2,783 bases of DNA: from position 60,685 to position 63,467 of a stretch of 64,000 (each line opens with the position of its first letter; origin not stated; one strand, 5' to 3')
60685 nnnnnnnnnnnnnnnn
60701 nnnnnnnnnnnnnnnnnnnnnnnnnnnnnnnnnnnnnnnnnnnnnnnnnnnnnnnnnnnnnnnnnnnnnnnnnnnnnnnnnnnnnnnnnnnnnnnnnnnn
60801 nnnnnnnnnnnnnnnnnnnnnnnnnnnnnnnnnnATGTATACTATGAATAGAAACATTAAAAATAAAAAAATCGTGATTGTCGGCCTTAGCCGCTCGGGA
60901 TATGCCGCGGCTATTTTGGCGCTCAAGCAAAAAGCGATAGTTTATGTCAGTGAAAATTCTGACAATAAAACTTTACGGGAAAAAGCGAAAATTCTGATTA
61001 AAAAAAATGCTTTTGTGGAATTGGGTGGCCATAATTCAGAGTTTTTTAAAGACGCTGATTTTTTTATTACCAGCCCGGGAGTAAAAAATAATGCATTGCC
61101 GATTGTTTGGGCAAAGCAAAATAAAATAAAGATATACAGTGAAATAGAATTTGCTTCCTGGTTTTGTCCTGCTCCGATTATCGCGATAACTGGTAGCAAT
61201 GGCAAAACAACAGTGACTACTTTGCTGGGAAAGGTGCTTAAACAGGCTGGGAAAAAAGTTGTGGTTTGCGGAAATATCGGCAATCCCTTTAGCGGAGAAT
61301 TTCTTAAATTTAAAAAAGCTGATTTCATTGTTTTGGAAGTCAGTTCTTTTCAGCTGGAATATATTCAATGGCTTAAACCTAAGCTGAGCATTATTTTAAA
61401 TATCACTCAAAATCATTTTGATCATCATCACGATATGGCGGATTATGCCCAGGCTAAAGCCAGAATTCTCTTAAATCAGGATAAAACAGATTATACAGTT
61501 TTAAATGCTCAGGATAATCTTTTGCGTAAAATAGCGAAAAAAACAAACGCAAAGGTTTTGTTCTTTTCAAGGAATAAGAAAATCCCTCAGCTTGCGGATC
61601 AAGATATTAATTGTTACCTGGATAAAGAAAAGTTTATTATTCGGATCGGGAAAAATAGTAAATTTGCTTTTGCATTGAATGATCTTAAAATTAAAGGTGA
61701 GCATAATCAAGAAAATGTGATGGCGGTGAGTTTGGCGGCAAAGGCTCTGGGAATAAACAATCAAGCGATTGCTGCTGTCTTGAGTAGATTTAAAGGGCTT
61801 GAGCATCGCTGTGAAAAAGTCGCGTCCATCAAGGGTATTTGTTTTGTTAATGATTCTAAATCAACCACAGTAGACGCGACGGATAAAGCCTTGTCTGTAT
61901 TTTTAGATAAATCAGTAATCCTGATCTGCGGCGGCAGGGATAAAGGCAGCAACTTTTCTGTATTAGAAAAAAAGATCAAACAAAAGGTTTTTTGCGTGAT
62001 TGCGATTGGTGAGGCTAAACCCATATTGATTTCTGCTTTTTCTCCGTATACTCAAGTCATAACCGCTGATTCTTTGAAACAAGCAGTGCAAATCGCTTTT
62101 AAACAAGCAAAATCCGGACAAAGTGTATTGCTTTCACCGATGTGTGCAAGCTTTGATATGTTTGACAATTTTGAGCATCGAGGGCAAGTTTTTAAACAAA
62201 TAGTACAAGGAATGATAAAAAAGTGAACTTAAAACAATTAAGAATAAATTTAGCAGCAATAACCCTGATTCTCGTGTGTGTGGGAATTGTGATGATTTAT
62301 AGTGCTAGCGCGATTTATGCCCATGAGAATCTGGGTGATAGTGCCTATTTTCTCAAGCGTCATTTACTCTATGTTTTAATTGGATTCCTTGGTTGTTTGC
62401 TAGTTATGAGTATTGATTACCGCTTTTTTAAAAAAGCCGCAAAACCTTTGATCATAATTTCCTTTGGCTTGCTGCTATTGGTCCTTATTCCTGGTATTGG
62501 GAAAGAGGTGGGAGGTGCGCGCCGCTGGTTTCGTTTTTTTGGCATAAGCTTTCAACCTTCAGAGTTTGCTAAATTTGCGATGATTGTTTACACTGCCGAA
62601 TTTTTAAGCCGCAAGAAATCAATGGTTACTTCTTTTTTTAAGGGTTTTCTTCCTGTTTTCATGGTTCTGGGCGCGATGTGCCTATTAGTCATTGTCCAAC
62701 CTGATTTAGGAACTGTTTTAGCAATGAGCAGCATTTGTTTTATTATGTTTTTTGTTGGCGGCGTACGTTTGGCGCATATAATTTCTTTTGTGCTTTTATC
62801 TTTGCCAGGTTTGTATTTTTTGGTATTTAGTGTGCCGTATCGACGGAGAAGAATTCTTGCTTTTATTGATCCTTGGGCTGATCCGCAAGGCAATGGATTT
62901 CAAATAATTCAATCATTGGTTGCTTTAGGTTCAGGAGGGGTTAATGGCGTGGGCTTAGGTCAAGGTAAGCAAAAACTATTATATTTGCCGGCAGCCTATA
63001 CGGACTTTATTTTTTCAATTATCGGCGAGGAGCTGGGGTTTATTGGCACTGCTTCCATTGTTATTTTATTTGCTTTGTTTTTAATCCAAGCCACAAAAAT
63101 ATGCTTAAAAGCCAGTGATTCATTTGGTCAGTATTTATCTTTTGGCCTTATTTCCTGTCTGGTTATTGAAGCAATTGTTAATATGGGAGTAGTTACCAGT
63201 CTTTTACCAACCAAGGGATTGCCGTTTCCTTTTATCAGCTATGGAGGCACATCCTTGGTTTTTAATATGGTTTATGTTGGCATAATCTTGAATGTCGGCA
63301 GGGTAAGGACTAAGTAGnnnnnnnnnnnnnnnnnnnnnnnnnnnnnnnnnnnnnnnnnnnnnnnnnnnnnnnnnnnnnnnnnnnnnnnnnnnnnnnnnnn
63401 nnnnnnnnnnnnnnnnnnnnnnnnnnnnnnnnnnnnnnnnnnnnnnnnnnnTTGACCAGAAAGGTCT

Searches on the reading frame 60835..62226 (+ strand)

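Call 12: search_protein_families(library=ncbifam, proteins=[window:60835-62226:+], max_evalue=0.00001)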
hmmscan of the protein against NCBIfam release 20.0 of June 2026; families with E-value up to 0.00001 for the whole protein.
window:60835-62226:+ (463 aa): 24 families
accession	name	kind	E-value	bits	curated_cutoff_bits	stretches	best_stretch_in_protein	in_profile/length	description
TIGR01087.1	murD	equivalog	1.1e-123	413.6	211.95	1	12-458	1-440/441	UDP-N-acetylmuramoyl-L-alanine--D-glutamate ligase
NF053647.1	pMurD2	equivalog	8.1e-37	127.1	550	2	12-250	2-238/405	pseudomurein biosynthesis peptide ligase pMurD2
TIGR01082.1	murC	equivalog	1.2e-36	126.8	335.1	1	41-340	28-322/449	UDP-N-acetylmuramate--L-alanine ligase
NF001126.0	PRK00139.1-4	equivalog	2e-31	109.1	373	2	160-369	170-381/486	UDP-N-acetylmuramoyl-L-alanyl-D-glutamate--2,6-diaminopimelate ligase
NF053645.1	pMurC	equivalog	1.4e-30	106.5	560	1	32-253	21-252/492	pseudomurein biosynthesis peptide ligase pMurC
TIGR01143.1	murF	subfamily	2.3e-29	102.6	288.6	1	111-357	72-319/418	UDP-N-acetylmuramoyl-tripeptide--D-alanyl-D-alanine ligase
NF053646.1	pMurD1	equivalog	9.2e-28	97.1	610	1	13-421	3-406/465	pseudomurein biosynthesis peptide ligase pMurD1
NF008896.0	PRK11929.1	equivalog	4.8e-27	94.2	1023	1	114-356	113-376/965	bifunctional UDP-N-acetylmuramoyl-L-alanyl-D-glutamate--2,6-diaminopimelate ligase MurE/UDP-N-acetylmuramoyl-tripeptide--D-alanyl-D-alanine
NF001124.0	PRK00139.1-2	equivalog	2.1e-26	92.7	476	1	89-368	85-389/500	UDP-N-acetylmuramoyl-L-alanyl-D-glutamate--2,6-diaminopimelate ligase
TIGR01085.1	murE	subfamily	2e-25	89.6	257.3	2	160-366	154-367/472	UDP-N-acetylmuramyl-tripeptide synthetase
NF001123.0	PRK00139.1-1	equivalog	1.2e-22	80.3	586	2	158-371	171-391/493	UDP-N-acetylmuramoyl-L-alanyl-D-glutamate--2,6-diaminopimelate ligase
NF010623.0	PRK14016.1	subfamily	7.3e-20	70.7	877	1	114-321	481-716/871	cyanophycin synthetase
NF008041.0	PRK10773.1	equivalog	1.3e-17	63.7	551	1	111-355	98-347/453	UDP-N-acetylmuramoyl-tripeptide--D-alanyl-D-alanine ligase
TIGR02068.2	cya_phycin_syn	equivalog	3e-17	61.9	850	1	114-321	480-714/862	cyanophycin synthetase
NF010628.0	PRK14022.1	equivalog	1.1e-14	54.1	536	1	162-366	179-374/483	UDP-N-acetylmuramoyl-L-alanyl-D-glutamate--L-lysine ligase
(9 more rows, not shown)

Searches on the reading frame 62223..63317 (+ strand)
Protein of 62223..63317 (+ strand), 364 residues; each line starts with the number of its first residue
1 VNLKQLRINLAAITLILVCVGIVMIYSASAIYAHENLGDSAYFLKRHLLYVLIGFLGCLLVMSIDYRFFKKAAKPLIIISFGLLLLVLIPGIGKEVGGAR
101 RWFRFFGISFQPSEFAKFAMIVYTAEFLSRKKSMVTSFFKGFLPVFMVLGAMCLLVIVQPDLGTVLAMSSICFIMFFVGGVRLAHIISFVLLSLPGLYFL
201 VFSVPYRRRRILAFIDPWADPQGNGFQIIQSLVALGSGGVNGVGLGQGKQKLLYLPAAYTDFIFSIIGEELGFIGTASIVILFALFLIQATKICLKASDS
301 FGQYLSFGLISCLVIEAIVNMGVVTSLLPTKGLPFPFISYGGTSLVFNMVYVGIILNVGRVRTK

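Call 12: search_protein_families(library=ncbifam, proteins=[window:62223-63317:+], max_evalue=0.00001)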
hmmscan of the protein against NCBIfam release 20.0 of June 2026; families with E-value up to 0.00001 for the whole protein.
window:62223-63317:+ (364 aa): 6 families
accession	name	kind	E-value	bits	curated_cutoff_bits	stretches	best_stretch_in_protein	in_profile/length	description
TIGR02614.1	ftsW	equivalog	1.1e-123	412.9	337.5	1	10-360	4-355/357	putative lipid II flippase FtsW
TIGR02615.1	spoVE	exception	7.8e-120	400.5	448.8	1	10-360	4-354/354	stage V sporulation protein E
TIGR02210.1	rodA_shape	equivalog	3.2e-92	309.4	336.7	1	10-360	4-354/357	rod shape-determining protein RodA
NF008042.0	PRK10774.1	equivalog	3.9e-73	246.8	493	1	10-357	39-387/405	cell division protein FtsW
NF008060.0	PRK10794.1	equivalog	5.8e-57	193.3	590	1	14-359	18-360/370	peptidoglycan glycosyltransferase MrdB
NF037961.1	RodA_shape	subfamily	2.6e-52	178.6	150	2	222-358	270-407/415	rod shape-determining protein RodA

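Call 62: find_encoding_contigs(protein=window:62223-63317:+, flank=10000, max_places=2)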
Protein window:62223-63317:+ (364 aa): 3 contigs read that carry it; 2 places shown.
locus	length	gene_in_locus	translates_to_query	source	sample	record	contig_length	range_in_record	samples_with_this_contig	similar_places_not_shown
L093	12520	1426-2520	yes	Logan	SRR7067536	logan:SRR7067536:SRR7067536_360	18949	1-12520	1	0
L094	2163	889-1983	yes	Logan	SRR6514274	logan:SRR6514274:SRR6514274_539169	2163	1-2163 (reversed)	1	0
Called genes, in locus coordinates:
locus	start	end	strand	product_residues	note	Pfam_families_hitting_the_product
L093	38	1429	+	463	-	PF21377:MurD_N (weak), PF21799:MurD-like_N (weak), PF08245:Mur_ligase_M, PF02875:Mur_ligase_C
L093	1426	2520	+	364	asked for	PF01098:FTSW_RODA_SPOVE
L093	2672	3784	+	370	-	PF03033:Glyco_transf_28, PF04101:Glyco_tran_28_C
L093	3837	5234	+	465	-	PF01225:Mur_ligase, PF08245:Mur_ligase_M, PF02875:Mur_ligase_C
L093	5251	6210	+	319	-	PF01565:FAD_binding_4, PF02873:MurB_C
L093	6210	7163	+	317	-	PF01820:Dala_Dala_lig_N, PF02655:ATP-grasp_3, PF08443:RimK, PF14397:ATPgrasp_ST (faint), PF02222:ATP-grasp (weak), PF02786:CPSase_L_D2 (weak), PF07478:Dala_Dala_lig_C, PF13535:ATP-grasp_4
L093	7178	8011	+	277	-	PF08478:POTRA_1 (weak), PF03799:FtsQ_DivIB_C (weak)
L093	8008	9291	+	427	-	PF02491:SHS2_FTSA, PF06723:MreB_Mbl, PF11104:PilM_2 (weak), PF14450:FtsA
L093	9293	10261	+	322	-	PF00072:Response_reg, PF13487:HD_5, PF01966:HD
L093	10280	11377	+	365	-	PF00437:T2SSE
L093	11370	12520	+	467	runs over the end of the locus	PF19864:Radical_SAM_N2, PF04055:Radical_SAM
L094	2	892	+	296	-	?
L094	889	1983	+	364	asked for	PF01098:FTSW_RODA_SPOVE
